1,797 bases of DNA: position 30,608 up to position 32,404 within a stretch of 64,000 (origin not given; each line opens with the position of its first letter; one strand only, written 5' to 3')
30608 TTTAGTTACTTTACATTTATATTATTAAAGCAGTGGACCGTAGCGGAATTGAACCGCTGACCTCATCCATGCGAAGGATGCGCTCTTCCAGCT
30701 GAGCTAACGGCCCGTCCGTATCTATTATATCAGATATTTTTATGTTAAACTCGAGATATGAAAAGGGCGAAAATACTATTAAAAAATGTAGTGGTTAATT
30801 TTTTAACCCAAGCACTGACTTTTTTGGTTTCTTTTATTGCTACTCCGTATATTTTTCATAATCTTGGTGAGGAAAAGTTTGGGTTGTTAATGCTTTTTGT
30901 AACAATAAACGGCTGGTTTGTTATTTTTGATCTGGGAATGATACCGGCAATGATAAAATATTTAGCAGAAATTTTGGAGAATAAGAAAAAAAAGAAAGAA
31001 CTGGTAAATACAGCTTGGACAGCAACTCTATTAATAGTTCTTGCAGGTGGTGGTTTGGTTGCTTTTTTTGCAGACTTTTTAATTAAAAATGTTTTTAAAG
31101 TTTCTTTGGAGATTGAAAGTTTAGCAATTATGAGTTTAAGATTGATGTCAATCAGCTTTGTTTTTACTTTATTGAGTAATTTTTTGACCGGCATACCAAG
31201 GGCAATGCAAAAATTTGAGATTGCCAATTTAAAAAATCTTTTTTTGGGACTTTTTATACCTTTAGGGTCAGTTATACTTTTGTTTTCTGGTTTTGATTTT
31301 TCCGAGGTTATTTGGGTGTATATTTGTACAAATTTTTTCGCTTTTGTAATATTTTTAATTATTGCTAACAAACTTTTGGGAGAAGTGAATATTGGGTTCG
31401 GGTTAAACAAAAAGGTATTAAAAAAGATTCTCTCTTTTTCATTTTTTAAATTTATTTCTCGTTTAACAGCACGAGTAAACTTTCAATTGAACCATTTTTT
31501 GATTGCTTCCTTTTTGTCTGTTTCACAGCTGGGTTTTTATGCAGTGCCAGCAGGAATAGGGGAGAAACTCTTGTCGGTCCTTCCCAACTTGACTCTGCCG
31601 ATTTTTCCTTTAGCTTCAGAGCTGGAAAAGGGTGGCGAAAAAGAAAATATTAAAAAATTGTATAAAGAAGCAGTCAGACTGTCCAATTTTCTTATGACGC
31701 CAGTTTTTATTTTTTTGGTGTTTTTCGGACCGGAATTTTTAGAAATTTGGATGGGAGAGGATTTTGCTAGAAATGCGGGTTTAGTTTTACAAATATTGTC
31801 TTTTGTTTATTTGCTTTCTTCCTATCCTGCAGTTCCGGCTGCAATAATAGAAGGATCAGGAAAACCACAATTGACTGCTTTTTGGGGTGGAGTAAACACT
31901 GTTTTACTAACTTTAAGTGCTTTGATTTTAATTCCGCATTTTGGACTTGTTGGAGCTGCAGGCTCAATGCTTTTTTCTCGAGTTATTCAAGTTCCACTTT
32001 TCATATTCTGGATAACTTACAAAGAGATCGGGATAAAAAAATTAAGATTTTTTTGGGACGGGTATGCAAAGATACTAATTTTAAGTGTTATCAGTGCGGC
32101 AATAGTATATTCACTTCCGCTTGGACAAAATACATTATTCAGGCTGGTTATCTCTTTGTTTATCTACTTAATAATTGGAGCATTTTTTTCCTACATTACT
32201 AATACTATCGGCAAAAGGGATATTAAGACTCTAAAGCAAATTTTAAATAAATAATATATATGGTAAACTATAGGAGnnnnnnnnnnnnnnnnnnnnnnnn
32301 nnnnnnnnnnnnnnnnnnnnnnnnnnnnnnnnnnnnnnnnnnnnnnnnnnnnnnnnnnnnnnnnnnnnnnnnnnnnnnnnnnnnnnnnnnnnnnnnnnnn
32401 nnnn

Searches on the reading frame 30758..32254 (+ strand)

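Call 5: search_protein_families(library=pfam, proteins=[window:30758-32254:+], max_evalue=0.01)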
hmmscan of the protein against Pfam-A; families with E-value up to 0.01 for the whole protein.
window:30758-32254:+ (498 aa): 3 families
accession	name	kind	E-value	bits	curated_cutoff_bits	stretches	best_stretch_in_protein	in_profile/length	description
PF01943.22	Polysacc_synt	-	5.4e-21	75.7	28.2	1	7-288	1-272/274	Polysaccharide biosynthesis protein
PF13440.11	Polysacc_synt_3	-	9e-18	65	23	1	39-336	9-288/293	Polysaccharide biosynthesis protein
PF03023.19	MurJ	-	2.3e-09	36.8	27.4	1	73-459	45-439/451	Lipid II flippase MurJ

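Call 22: search_protein_families(library=ncbifam, proteins=[window:30758-32254:+], max_evalue=0.001)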
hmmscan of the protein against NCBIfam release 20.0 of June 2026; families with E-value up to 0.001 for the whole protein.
window:30758-32254:+ (498 aa): 4 families
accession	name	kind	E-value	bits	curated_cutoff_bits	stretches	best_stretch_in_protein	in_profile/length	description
TIGR01695.1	murJ_mviN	equivalog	3.2e-13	49.2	235.55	1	68-483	66-494/506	murein biosynthesis integral membrane protein MurJ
NF007773.0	PRK10459.1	equivalog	5.9e-10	38.7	273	1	35-482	35-463/492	MOP flippase family protein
NF047674.1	TeichurnBiosyTuaB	equivalog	7.9e-07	28.5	580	1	35-477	36-461/469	teichuronic acid biosynthesis protein TuaB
NF041503.1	WZX_like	subfamily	1.1e-05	24.7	300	1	14-70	2-58/429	O-unit flippase-like protein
